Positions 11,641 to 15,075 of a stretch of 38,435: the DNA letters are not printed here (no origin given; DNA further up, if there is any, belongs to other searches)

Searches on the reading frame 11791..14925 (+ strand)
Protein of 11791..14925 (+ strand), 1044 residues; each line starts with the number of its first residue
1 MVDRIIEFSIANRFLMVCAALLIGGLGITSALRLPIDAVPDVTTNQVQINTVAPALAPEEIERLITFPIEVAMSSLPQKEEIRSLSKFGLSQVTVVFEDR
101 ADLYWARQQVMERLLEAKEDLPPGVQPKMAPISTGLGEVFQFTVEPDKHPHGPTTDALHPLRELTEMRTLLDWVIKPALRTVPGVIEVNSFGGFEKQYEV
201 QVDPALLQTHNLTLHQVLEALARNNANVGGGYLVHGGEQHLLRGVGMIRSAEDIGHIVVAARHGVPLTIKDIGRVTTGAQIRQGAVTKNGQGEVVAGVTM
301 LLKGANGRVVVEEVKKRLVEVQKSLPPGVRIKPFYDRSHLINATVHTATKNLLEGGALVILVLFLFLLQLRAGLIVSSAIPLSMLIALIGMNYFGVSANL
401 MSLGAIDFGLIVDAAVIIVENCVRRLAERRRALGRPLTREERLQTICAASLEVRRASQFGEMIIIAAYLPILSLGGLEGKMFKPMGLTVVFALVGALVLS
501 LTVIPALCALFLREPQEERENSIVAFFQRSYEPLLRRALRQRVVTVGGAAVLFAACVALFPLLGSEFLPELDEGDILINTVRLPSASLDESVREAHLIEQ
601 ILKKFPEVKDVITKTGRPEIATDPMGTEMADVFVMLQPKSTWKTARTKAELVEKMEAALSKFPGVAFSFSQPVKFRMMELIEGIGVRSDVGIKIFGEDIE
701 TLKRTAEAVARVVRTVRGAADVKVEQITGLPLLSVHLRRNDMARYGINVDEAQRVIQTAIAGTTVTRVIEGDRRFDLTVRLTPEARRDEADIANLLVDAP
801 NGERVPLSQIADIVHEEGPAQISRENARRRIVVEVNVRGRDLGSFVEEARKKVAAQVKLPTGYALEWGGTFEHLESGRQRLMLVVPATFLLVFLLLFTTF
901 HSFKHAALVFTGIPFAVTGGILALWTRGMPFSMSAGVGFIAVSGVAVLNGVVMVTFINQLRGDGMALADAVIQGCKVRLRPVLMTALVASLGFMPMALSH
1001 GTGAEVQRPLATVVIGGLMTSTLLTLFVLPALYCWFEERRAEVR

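Call 42: find_encoding_contigs(protein=window:11791-14925:+, flank=10000, max_places=5)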
Protein window:11791-14925:+ (1044 aa): 1 contig read that carries it; 1 place shown.
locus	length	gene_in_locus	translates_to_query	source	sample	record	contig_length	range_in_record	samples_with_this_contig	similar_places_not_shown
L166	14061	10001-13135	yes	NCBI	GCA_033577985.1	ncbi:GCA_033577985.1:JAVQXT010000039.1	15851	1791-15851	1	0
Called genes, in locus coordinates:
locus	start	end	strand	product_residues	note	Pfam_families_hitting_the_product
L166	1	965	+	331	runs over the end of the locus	PF01408:GFO_IDH_MocA, PF02894:GFO_IDH_MocA_C, PF22725:GFO_IDH_MocA_C3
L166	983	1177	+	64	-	-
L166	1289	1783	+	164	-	-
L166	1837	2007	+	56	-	-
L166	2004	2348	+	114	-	-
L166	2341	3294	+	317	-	-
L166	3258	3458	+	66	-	-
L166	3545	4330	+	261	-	PF13267:DUF4058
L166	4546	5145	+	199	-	-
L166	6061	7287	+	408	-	PF02321:OEP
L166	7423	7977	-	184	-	-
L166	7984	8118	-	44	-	-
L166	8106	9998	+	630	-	PF25919:BSH_CusB (faint), PF25917:BSH_RND, PF25973:BSH_CzcB (weak), PF25885:HH_EMRA (faint), PF25881:HH_YBHG (weak), PF25954:Beta-barrel_RND_2, PF25967:RND-MFP_C (weak), PF25975:CzcB_C, +1 more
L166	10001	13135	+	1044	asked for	PF00873:ACR_tran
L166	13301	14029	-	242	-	PF05685:Uma2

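Call 62: find_homologous_proteins(query=window:11791-14922:+, max_evalue=1e-150)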
Query window:11791-14922:+ (1044 aa): 7989 proteins with E <= 1e-150 among 8000 candidates; the best 120 are listed.
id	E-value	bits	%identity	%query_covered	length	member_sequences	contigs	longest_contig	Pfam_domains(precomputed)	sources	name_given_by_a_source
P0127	0.0e+0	2271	100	100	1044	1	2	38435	PF00873.26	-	-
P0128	0.0e+0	1989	87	100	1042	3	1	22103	PF00873.26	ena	-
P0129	0.0e+0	1947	85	100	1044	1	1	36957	PF03176.22,PF00873.26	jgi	-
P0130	0.0e+0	1946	85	100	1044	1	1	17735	PF03176.22,PF00873.26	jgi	jgi:cobalt-zinc-cadmium resistance protein CzcA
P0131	0.0e+0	1806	79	100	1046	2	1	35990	PF00873.26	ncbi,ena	-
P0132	0.0e+0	1586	70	100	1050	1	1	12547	PF00873.26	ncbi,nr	ncbi:MAG: efflux RND transporter permease subunit [Acidobacteria bacterium]|nr:efflux RND transporte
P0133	0.0e+0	1578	69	100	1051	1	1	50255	PF00873.26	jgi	-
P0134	0.0e+0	1556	68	100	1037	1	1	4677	PF00873.26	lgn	-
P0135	0.0e+0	1549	68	100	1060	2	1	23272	PF00873.26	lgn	-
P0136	0.0e+0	1544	68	100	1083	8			PF00873.26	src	-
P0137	0.0e+0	1535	69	99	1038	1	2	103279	PF00873.26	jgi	jgi:cobalt-zinc-cadmium resistance protein CzcA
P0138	0.0e+0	1533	67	100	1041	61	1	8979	PF03176.22,PF00873.26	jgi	-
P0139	0.0e+0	1530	68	100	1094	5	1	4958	PF00873.26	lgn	-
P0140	0.0e+0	1530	67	100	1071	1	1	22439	PF03176.22,PF00873.26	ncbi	-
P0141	0.0e+0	1526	67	100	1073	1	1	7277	PF00873.26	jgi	jgi:cobalt-zinc-cadmium resistance protein CzcA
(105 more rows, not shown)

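Call 63: find_encoding_contigs(protein=P0129, flank=10000, max_places=1)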
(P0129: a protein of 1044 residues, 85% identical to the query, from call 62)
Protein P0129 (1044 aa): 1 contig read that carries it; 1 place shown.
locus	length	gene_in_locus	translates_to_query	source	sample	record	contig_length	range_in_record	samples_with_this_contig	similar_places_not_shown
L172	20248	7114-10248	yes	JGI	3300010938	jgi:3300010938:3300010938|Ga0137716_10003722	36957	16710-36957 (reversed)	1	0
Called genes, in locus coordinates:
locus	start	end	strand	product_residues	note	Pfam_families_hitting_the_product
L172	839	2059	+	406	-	PF02321:OEP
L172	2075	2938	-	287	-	-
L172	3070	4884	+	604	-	PF25919:BSH_CusB (faint), PF25917:BSH_RND, PF25973:BSH_CzcB, PF25876:HH_MFP_RND (faint), PF25881:HH_YBHG, PF25954:Beta-barrel_RND_2, PF25967:RND-MFP_C (weak), PF25975:CzcB_C, +2 more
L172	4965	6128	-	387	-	PF04208:MtrA, PF14251:PterinBD-DUF4346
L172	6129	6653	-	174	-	-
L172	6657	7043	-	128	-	PF12840:HTH_20 (weak), PF01022:HTH_5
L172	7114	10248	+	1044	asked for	PF00873:ACR_tran, PF03176:MMPL (weak)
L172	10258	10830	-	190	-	-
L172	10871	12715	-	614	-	PF14238:DUF4340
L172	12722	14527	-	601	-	PF23357:DUF7088, PF09822:ABC_transp_aux, PF23355:IFT52_GIFT (faint)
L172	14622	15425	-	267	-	PF12679:ABC2_membrane_2, PF12698:ABC2_membrane_3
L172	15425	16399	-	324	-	PF00005:ABC_tran, PF13304:AAA_21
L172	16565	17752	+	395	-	PF02163:Peptidase_M50, PF00571:CBS (faint)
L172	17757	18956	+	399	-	PF00089:Trypsin, PF13365:Trypsin_2, PF00595:PDZ, PF13180:PDZ_2, PF17820:PDZ_6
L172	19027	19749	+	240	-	PF01138:RNase_PH, PF03725:RNase_PH_C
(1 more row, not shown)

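Call 64: find_encoding_contigs(protein=P0131, flank=10000, max_places=1)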
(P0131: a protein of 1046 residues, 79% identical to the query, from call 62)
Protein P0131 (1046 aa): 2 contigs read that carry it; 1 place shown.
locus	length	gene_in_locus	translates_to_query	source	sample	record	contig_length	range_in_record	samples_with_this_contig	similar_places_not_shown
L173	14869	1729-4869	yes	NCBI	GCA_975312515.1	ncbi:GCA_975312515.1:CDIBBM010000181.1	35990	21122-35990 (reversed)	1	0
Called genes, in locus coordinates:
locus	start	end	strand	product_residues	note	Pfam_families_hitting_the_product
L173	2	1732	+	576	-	?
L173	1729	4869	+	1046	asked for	PF00873:ACR_tran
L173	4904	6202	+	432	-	PF02321:OEP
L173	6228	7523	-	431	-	PF02321:OEP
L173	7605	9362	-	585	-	PF25944:Beta-barrel_RND (faint), PF25954:Beta-barrel_RND_2, PF25975:CzcB_C (weak), PF25989:YknX_C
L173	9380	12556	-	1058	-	PF00873:ACR_tran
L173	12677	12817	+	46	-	-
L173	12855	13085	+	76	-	-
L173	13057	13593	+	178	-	PF12849:PBP_like_2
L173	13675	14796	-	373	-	PF02086:MethyltransfD12, PF03602:Cons_hypoth95 (faint)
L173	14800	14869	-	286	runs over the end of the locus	-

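Call 65: find_encoding_contigs(protein=P0128, flank=10000, max_places=1)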
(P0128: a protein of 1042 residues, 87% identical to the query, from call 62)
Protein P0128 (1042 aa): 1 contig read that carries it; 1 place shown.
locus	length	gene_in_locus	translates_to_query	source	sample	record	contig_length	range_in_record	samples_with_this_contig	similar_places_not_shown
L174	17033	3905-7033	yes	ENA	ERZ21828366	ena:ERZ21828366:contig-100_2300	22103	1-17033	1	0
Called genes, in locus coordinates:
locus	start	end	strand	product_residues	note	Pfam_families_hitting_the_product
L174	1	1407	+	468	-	?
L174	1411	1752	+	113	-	PF00543:P-II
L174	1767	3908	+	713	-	PF00403:HMA, PF00122:E1-E2_ATPase, PF00702:Hydrolase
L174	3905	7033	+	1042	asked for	PF00873:ACR_tran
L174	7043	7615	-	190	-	-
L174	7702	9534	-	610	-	PF14238:DUF4340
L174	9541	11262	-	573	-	PF23357:DUF7088 (weak), PF09822:ABC_transp_aux, PF23355:IFT52_GIFT (faint)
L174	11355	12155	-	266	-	PF01061:ABC2_membrane (weak), PF12679:ABC2_membrane_2, PF12698:ABC2_membrane_3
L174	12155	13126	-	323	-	PF00005:ABC_tran, PF13304:AAA_21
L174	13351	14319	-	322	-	-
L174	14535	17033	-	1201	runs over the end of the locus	-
